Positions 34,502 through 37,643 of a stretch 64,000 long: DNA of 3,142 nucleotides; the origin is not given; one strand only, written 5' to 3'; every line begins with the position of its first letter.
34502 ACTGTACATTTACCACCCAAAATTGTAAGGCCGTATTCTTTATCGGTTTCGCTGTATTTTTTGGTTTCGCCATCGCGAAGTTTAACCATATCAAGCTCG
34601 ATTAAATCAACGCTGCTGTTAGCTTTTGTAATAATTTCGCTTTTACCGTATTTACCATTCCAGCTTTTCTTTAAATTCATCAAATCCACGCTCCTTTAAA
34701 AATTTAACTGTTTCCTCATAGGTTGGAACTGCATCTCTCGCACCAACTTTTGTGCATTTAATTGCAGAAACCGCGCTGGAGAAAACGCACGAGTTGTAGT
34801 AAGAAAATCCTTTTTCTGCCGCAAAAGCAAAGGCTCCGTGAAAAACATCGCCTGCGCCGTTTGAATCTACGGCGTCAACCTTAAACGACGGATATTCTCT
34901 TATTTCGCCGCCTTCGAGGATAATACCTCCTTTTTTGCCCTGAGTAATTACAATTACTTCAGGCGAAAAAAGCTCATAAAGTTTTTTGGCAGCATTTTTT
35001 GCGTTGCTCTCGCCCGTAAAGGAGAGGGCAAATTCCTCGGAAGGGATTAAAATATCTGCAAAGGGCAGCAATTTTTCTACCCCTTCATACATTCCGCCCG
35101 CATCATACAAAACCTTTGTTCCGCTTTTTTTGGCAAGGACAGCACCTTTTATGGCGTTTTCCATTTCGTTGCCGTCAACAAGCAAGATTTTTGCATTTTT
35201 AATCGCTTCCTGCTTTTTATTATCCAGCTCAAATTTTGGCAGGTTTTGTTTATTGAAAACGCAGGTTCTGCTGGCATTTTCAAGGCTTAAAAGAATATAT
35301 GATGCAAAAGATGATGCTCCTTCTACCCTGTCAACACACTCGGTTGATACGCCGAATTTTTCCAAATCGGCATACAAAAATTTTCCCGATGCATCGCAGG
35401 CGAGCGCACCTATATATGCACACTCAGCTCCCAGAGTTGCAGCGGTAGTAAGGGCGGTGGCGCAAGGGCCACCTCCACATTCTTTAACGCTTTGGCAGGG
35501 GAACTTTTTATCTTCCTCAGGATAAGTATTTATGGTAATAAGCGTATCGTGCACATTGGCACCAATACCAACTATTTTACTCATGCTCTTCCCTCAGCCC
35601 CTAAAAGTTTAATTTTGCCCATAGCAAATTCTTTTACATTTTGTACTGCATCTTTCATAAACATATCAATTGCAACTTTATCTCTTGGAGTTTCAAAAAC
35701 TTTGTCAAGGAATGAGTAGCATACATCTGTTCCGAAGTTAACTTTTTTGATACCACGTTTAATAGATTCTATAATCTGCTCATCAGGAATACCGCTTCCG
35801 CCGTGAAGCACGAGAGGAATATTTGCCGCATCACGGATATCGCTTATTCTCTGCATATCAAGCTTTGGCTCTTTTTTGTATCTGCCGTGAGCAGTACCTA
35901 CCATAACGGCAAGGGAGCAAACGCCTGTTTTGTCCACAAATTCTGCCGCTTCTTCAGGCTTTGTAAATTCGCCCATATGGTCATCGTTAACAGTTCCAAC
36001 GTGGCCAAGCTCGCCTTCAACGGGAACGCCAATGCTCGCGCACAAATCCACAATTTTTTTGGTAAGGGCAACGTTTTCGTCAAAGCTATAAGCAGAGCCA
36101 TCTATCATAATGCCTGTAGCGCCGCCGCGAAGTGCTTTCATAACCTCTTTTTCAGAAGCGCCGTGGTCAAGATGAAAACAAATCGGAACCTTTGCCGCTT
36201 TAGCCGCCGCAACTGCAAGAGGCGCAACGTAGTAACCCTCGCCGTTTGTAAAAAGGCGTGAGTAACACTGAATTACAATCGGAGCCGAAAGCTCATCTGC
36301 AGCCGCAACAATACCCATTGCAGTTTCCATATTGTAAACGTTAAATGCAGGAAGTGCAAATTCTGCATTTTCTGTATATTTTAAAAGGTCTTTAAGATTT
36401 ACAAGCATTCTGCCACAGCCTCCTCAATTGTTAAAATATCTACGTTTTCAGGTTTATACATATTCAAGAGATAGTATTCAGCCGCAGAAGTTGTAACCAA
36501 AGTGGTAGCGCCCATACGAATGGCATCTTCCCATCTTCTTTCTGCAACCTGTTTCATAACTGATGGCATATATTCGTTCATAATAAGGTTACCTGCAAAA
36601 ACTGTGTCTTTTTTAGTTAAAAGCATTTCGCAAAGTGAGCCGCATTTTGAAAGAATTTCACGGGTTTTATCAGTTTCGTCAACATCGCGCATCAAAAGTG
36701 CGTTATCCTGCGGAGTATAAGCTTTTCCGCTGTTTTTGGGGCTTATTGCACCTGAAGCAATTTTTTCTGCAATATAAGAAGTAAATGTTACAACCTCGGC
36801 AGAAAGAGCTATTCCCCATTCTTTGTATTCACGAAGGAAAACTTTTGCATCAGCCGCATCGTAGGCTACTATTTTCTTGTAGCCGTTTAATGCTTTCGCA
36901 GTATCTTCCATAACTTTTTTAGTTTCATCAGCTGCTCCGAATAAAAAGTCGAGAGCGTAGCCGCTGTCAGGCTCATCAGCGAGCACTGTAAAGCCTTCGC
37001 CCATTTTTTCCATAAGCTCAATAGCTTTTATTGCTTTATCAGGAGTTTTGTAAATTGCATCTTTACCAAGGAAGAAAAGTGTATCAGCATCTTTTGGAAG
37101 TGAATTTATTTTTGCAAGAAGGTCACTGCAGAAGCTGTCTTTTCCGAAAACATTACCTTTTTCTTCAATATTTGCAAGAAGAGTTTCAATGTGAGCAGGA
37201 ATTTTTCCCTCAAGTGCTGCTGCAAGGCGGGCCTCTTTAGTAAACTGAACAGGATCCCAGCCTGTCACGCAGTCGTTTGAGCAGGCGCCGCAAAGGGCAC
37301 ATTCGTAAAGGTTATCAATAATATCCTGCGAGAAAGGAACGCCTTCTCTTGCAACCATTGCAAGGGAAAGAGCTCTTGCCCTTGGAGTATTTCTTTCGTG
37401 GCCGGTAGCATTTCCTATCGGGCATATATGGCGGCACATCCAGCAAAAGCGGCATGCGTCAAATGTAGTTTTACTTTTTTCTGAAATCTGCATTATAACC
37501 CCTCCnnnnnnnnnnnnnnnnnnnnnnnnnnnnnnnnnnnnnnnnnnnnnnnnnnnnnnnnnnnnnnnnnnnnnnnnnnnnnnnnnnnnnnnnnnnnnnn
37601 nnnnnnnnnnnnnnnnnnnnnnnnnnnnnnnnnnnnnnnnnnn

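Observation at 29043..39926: RpiR-associated hybrid catabolic cluster: iolB-type isomerase, kinases and aldolase combined with single-chain Etf, FAD/FeS dehydrogenase and NagA/NagB-like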

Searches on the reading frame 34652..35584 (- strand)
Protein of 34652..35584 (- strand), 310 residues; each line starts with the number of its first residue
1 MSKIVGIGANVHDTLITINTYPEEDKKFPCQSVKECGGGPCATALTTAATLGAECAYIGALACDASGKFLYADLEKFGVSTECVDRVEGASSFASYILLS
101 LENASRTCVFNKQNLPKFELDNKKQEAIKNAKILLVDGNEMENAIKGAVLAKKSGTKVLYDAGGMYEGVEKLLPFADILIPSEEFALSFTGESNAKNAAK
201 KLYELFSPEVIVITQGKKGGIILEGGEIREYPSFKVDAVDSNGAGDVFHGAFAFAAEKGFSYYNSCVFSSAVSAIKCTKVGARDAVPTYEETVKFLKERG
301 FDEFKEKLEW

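Call 3: search_protein_families(library=pfam, proteins=[window:34652-35584:-])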
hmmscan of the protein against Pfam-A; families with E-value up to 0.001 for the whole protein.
window:34652-35584:- (310 aa): 2 families
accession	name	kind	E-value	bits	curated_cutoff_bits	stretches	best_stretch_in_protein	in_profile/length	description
PF00294.29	PfkB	-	2.7e-35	122.6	25.8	1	14-288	10-301/302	pfkB family carbohydrate kinase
PF08543.17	Phos_pyr_kin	-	1.6e-05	24.9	27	1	137-262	83-217/246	Phosphomethylpyrimidine kinase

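Call 4: search_protein_families(library=ncbifam, proteins=[window:34652-35584:-])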
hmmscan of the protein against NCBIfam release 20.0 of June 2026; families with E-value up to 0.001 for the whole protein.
window:34652-35584:- (310 aa): 21 families
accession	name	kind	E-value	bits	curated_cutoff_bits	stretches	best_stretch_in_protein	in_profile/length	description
TIGR02152.1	D_ribokin_bact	equivalog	1.3e-39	136.3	299.65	1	5-292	2-296/298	ribokinase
NF008353.0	PRK11142.1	equivalog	4.1e-33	115.2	341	1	1-299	2-306/307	ribokinase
TIGR04382.1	myo_inos_iolC_N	equivalog_domain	3.5e-27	95.5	300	1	36-296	33-309/309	5-dehydro-2-deoxygluconokinase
NF053626.1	RibKinHalex1628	equivalog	2.3e-25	89.7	330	1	1-297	1-292/293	ATP-dependent ribose-1-phosphate kinase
NF041134.1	R1P_kin_Thcocales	equivalog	8.1e-24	84.5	500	1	4-300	3-286/291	ADP-dependent ribose-1-phosphate kinase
NF049991.1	TagKinase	equivalog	1.5e-19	70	420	1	41-298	44-317/321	tagatose kinase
NF006957.1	PRK09434.1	equivalog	3.5e-19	69.4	450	1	33-288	22-298/302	fructokinase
NF041332.1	KDG_KDGal_kin_Halo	equivalog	7.7e-18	65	440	1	162-298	176-312/320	bifunctional 2-dehydro-3-deoxygluconokinase/2-dehydro-3-deoxygalactonokinase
NF040938.1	KDG_KDGal_kin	equivalog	8.1e-15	54.7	400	1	169-298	176-305/305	bifunctional 2-dehydro-3-deoxygluconokinase/2-dehydro-3-deoxygalactonokinase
TIGR02198.1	rfaE_dom_I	equivalog_domain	1.1e-13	51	345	1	41-283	50-303/315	D-glycero-beta-D-manno-heptose-7-phosphate kinase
NF007321.0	PRK09813.1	equivalog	2.2e-10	40.5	247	1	18-265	12-243/261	fructoselysine 6-kinase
NF047869.1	myo_kin_aldol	exception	7.2e-10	37.8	600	1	165-298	195-333/586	bifunctional 5-dehydro-2-deoxygluconokinase/5-dehydro-2-deoxyphosphogluconate aldolase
NF008454.0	PRK11316.1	equivalog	5.8e-09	35.1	521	1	32-284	45-302/475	bifunctional D-glycero-beta-D-manno-heptose-7-phosphate kinase/D-glycero-beta-D-manno-heptose 1-phosphate adenylyltransferase HldE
TIGR03168.1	1-PFK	subfamily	2.6e-08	33.2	216.4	1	187-283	193-288/305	hexose kinase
TIGR03828.1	pfkB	equivalog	1.3e-06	27.7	292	1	187-282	193-287/305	1-phosphofructokinase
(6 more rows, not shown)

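Call 24: search_solved_structures(query=window:34652-35584:-, max_evalue=1e-20)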
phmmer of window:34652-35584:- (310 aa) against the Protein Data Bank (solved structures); distinct sequences matched with E-value up to 1e-20: 5.
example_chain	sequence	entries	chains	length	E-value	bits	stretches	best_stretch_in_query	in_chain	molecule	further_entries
7ag6_A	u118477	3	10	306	2.5e-39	138.5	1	3-297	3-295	Sulfofructose kinase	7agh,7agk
2rbc_A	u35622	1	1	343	1.7e-23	86.6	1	4-297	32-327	Sugar kinase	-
1vm7_A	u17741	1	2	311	1.8e-23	86.5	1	11-297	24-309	ribokinase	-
11bl_A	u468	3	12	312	4.2e-22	82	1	38-294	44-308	Ribokinase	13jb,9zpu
4x8f_A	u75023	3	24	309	1.7e-21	79.9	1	1-299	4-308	Ribokinase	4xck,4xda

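Call 44: search_solved_structures(query=window:34652-35584:-, max_evalue=1e-30, show_alignments=1)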
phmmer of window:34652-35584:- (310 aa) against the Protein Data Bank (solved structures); distinct sequences matched with E-value up to 1e-30: 1.
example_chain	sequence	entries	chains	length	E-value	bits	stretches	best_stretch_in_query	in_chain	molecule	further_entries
7ag6_A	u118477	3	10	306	2.5e-39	138.5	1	3-297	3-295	Sulfofructose kinase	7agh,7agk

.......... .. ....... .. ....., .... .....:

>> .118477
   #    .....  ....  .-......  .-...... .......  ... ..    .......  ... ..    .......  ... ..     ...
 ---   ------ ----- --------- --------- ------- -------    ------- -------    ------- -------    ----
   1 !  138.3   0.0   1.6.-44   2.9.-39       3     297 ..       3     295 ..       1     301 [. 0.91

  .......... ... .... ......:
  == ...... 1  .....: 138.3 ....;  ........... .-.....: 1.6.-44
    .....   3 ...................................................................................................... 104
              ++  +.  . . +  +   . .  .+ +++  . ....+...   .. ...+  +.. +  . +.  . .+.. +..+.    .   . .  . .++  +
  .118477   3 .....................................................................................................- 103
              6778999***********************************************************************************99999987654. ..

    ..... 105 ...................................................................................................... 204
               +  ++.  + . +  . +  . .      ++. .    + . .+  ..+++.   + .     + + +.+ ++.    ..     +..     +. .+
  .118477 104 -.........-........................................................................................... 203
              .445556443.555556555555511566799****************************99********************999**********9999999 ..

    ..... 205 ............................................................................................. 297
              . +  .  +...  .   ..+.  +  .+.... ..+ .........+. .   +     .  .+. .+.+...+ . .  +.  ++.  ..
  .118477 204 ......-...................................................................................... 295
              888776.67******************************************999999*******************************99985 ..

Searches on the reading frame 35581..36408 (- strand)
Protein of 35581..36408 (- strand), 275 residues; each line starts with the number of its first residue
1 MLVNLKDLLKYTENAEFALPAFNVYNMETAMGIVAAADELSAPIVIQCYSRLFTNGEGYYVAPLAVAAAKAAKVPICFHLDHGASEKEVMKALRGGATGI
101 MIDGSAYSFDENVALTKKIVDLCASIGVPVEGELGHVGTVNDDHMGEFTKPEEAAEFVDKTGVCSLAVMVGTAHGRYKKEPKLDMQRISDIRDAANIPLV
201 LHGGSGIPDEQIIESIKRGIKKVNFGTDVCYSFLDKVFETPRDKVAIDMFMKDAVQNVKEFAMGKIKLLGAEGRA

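Call 3: search_protein_families(library=pfam, proteins=[window:35581-36408:-])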
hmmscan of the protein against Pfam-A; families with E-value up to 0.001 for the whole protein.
window:35581-36408:- (275 aa): 2 families
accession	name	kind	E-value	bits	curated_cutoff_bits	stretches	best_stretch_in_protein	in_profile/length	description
PF01116.26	F_bP_aldolase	-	3.4e-86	289.7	25.5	1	3-274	1-277/277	Fructose-bisphosphate aldolase class-II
PF05889.19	SepSecS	-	0.00047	19.4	21.1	1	149-260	139-247/389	O-phosphoseryl-tRNA(Sec) selenium transferase, SepSecS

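Call 4: search_protein_families(library=ncbifam, proteins=[window:35581-36408:-])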
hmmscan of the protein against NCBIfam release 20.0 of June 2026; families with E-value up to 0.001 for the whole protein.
window:35581-36408:- (275 aa): 20 families
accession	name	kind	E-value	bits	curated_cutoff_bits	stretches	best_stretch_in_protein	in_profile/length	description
NF009374.0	PRK12737.1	subfamily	4.6e-76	255.5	383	1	2-274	3-283/284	tagatose-bisphosphate aldolase subunit GatY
NF006626.0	PRK09195.1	subfamily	1.7e-75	253.8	384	1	1-275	2-284/284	tagatose-bisphosphate aldolase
NF009497.0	PRK12857.1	equivalog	8.1e-75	251.7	423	1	1-275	2-284/284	class II fructose-1,6-bisphosphate aldolase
TIGR01859.1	fruc_bis_ald_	equivalog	2.3e-73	247.4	343.05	1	2-275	1-282/282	class II fructose-1,6-bisphosphate aldolase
NF006042.0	PRK08185.1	subfamily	2.8e-73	246.7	405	1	1-274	1-283/287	hypothetical protein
TIGR00167.1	cbbA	subfamily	4.4e-73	246.2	215.6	1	1-274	2-289/290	ketose-bisphosphate aldolase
TIGR01858.1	tag_bisphos_ald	equivalog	7.1e-68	228.7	443.55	1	3-275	2-282/282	tagatose bisphosphate family class II aldolase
NF005288.0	PRK06806.1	equivalog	1.7e-67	227.6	396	1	2-271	3-277/281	class II fructose-bisphosphate aldolase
NF005943.0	PRK07998.1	equivalog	7.1e-66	222.6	364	1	2-271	3-277/283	class II aldolase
NF005284.0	PRK06801.1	equivalog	3.2e-60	203.9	406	1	2-242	3-249/286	ketose 1,6-bisphosphate aldolase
NF009375.0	PRK12738.1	equivalog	1.8e-55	188.1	542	1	3-272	4-281/286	tagatose-bisphosphate aldolase subunit KbaY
NF006376.0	PRK08610.1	equivalog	2.2e-50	172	527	1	2-275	3-285/286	class II fructose-bisphosphate aldolase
NF005823.0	PRK07709.1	equivalog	9e-50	170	545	1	2-275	3-285/285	class II fructose-bisphosphate aldolase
NF004493.0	PRK05835.1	equivalog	5.8e-46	157.1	558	1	1-210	1-218/307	class II fructose-bisphosphate aldolase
NF005481.0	PRK07084.1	equivalog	6.7e-46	157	511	1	2-218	12-241/324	class II fructose-bisphosphate aldolase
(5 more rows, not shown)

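Call 33: search_solved_structures(query=window:35581-36408:-, max_evalue=1e-30, show_alignments=0)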
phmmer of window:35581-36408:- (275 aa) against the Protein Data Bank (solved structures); distinct sequences matched with E-value up to 1e-30: 19.
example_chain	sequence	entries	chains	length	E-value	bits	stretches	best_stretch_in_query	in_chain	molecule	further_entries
6ofu_A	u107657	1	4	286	1.3e-56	195.2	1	12-275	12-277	YdjI aldolase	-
1gvf_A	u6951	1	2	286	9.2e-52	179.3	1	3-274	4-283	TAGATOSE-BISPHOSPHATE ALDOLASE AGAY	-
8q57_A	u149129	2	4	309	8.6e-50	172.9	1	8-275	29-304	Tagatose-1,6-bisphosphate aldolase kbaY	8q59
7ncc_A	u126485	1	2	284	5.3e-48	167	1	2-275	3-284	Putative class II fructose-1,6-bisphosphate aldolase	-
8q58_A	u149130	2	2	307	2.4e-47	164.8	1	9-275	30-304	Ketose-bisphosphate aldolase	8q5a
3gak_A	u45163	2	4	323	2.8e-45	158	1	4-210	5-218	Fructose-bisphosphate aldolase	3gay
3q94_A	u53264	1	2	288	3.1e-45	157.9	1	2-275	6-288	Fructose-bisphosphate aldolase, class II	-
4to8_A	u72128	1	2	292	6.5e-45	156.9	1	2-275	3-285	Fructose-1,6-bisphosphate aldolase, class II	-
2fjk_A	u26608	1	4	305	6.7e-45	156.8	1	2-214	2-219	Fructose-bisphosphate aldolase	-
2isv_A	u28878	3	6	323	1.9e-44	155.4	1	4-210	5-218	Putative fructose-1,6-bisphosphate aldolase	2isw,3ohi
3gb6_A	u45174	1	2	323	3.9e-44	154.3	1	4-210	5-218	Fructose-bisphosphate aldolase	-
1rv8_A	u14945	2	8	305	1.3e-43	152.6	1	1-214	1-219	fructose-1,6-bisphosphate aldolase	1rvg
3c4u_A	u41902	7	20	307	4.8e-43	150.7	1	2-210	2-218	Fructose-bisphosphate aldolase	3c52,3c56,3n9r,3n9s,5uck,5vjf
5ucn_A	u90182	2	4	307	6.2e-43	150.4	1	2-210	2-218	Fructose-bisphosphate aldolase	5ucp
5ucs_A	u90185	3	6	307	9e-43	149.8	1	2-210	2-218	Fructose-bisphosphate aldolase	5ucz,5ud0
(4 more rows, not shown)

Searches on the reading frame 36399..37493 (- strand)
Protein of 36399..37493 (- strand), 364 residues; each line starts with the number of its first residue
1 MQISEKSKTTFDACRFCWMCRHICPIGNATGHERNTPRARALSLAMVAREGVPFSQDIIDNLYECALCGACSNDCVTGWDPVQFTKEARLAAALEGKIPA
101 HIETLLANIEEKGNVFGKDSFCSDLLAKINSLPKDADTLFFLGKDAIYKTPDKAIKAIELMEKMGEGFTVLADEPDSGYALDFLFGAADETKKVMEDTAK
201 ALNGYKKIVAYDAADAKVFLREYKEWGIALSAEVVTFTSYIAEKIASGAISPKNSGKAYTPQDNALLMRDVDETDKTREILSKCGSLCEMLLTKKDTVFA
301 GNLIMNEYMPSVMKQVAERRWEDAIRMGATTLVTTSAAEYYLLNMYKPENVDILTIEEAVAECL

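Call 3: search_protein_families(library=pfam, proteins=[window:36399-37493:-])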
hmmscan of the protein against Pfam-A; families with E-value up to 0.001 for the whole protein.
window:36399-37493:- (364 aa): 3 families
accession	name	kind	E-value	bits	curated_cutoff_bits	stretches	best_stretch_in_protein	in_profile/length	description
PF13183.11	Fer4_8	-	5.1e-08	33.8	27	1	12-77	3-66/68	4Fe-4S dicluster domain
PF13534.11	Fer4_17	-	6.4e-05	23.9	22.2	1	13-78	1-59/61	4Fe-4S dicluster domain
PF13187.11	Fer4_9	-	0.00015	22.2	27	1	13-78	1-50/52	4Fe-4S dicluster domain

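Call 4: search_protein_families(library=ncbifam, proteins=[window:36399-37493:-])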
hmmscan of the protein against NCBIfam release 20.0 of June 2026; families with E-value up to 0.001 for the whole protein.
window:36399-37493:- (364 aa): 4 families
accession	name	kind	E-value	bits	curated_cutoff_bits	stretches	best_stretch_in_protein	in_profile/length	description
NF008369.0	PRK11168.1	equivalog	8.5e-07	28.2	278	1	5-113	4-107/401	anaerobic glycerol-3-phosphate dehydrogenase subunit C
NF004898.0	PRK06259.1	equivalog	2.5e-06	26.4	385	1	11-335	133-455/488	fumarate reductase (CoM/CoB) subunit TfrB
NF008434.0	PRK11274.1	equivalog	4.2e-05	22.7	333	1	6-79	17-89/409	glycolate oxidase subunit GlcF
NF009225.0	PRK12575.1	subfamily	0.00042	19.8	443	1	51-92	132-174/235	succinate dehydrogenase/fumarate reductase iron-sulfur subunit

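Call 80: find_homologous_proteins(query=window:36399-37493:-, max_evalue=1e-10)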
Query window:36399-37493:- (364 aa): 2104 proteins with E <= 1e-10 among 7702 candidates; the best 120 are listed.
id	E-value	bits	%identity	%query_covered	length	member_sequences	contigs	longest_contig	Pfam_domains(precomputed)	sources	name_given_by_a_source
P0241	1.1e-242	822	100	100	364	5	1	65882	PF13183.12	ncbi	-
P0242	1.4e-197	674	87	92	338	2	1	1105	PF13534.12,PF13183.12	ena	-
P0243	2.1e-150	519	64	100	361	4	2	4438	PF13183.12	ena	-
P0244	6.4e-149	514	63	100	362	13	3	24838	PF13183.12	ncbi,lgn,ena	-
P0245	1.3e-147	509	62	100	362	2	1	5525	PF13534.12,PF13183.12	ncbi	-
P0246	2.4e-143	495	60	100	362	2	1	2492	PF13183.12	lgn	-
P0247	8.6e-143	494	61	99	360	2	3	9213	PF13183.12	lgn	-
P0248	1.7e-142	493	61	100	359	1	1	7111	PF13183.12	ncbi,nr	ncbi:MAG: (Fe-S)-binding protein [Clostridiales bacterium]|nr:(Fe-S)-binding protein [Clostridiales 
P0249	2.0e-142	492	62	100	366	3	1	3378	PF13534.12,PF13183.12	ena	-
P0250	5.5e-142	491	60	100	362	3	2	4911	PF13183.12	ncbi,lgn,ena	-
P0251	1.2e-141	490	59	100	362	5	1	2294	PF13534.12,PF13183.12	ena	-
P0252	1.4e-141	490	61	100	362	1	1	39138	PF13183.12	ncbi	-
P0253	4.9e-141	488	61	100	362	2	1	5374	PF13183.12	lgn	-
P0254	6.1e-141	488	58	100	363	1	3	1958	PF13534.12,PF13183.12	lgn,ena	-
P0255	6.9e-141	487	59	100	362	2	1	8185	PF13183.12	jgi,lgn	jgi:Fe-S oxidoreductase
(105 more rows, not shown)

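Call 88: predict_structure(alignment_id=A2)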
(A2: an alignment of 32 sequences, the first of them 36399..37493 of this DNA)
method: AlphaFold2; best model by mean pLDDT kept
length: 364 residues; sequences in the alignment: 32
mean_pLDDT: 82.6   pTM: 0.85
mean pLDDT of the five models: 82.6, 82.2, 81.8, 81.3, 81.0
residues with pLDDT >= 90: 200; 70-90: 79; 50-70: 49; < 50: 36
segments of 3 or more residues with pLDDT < 50: 1-3, 10-22, 33-39, 68-70, 72-79
pLDDT, mean of each block of 10 residues (from residue 1): 48 40 53 47 57 64 58 45 69 81 92 93 97 96 97 98 95 93 83 95 97 95 91 97 96 95 87 92 94 78 88 85 89 95 94 97 95
secondary structure, 60 per line:
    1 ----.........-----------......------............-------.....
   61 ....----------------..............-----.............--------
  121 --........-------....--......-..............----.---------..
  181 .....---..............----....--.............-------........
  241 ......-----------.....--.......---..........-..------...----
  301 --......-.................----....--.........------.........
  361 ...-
elements in order: H5-13 H25-30 H37-48 H56-64 H81-94 H100-112 H123-130 E138-141 H144-149 H151-164 H179-185 H189-202 E207-210 H213-225 E233-236 H237-246 E258-262 H265-271 H275-284 H303-308 H310-326 E331-334 H337-345 E352-355 H356-363

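Call 90: fold_search(model_id=the predicted structure, library=pdb)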
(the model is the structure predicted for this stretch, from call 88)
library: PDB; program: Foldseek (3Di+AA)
matches with E <= 10: 850; with E <= 0.001: 21
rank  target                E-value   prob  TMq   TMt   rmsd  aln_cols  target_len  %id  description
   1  9ojn                  2.2e-13  1.00  0.69  0.35   4.3       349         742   20  Structure of Mycobacterium smegmatis EtfD (released 2025-05-21)
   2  9a6l_A                2.1e-07  1.00  0.51  0.74   4.0       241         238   14  Integrative model of LUTA-LUTB by crosslinking MS and deep learning (released 2024-09-18)
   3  8rwn_B                1.4e-05  1.00  0.48  0.60   5.3       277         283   12  CryoEM structure of the Hdr(ABC)2 subunits of the Elp-Hdr complex of Methanothermobacter marburgensis (released 2025-05-14)
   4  5odc_B                1.5e-05  1.00  0.48  0.58   5.4       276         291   13  Heterodisulfide reductase / [NiFe]-hydrogenase complex from Methanothermococcus thermolithotrophicus at 2.3 A resoluti (released 2017-08-30)
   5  8rvu_B                1.6e-05  1.00  0.46  0.57   5.9       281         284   13  CryoEM structure of the Elp-Hdr complex of Methanothermobacter marburgensis state 2 (composite structure) (released 2025-05-14)
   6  7bkb_B                3.3e-05  1.00  0.46  0.56   5.5       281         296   14  Formate dehydrogenase - heterodisulfide reductase - formylmethanofuran dehydrogenase complex from Methanospirillum hun (released 2021-09-29)
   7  8rvy_B                5.2e-05  1.00  0.48  0.60   5.5       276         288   13  CryoEM structure of the Elp-Hdr complex of Methanothermobacter marburgensis state 1 (composite structure) (released 2025-05-14)
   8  3s81_B                8.7e-05  1.00  0.33  0.45   7.8       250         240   14  Crystal Structure of Putative Aspartate Racemase from Salmonella Typhimurium (released 2011-06-15)
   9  3s81_C                1.3e-04  1.00  0.35  0.47   7.3       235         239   14  Crystal Structure of Putative Aspartate Racemase from Salmonella Typhimurium (released 2011-06-15)
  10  3s7z_B                1.8e-04  1.00  0.35  0.48   7.3       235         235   13  Crystal Structure of Putative Aspartate Racemase from Salmonella Typhimurium Complexed with Succinate (released 2011-10-05)
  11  3s81_A                1.9e-04  1.00  0.33  0.45   7.6       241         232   14  Crystal Structure of Putative Aspartate Racemase from Salmonella Typhimurium (released 2011-06-15)
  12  3s7z_A                1.9e-04  1.00  0.32  0.43   7.6       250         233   12  Crystal Structure of Putative Aspartate Racemase from Salmonella Typhimurium Complexed with Succinate (released 2011-10-05)
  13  8rvy_b                2.1e-04  1.00  0.48  0.60   5.2       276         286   12  CryoEM structure of the Elp-Hdr complex of Methanothermobacter marburgensis state 1 (composite structure) (released 2025-05-14)
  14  5evc_A                2.4e-04  1.00  0.33  0.45   7.5       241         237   14  Crystal structure of putative aspartate racemase from Salmonella Typhimurium complexed with sulfate and potassium (released 2015-12-02)
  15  5evc_B                2.4e-04  1.00  0.33  0.45   8.0       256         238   14  Crystal structure of putative aspartate racemase from Salmonella Typhimurium complexed with sulfate and potassium (released 2015-12-02)
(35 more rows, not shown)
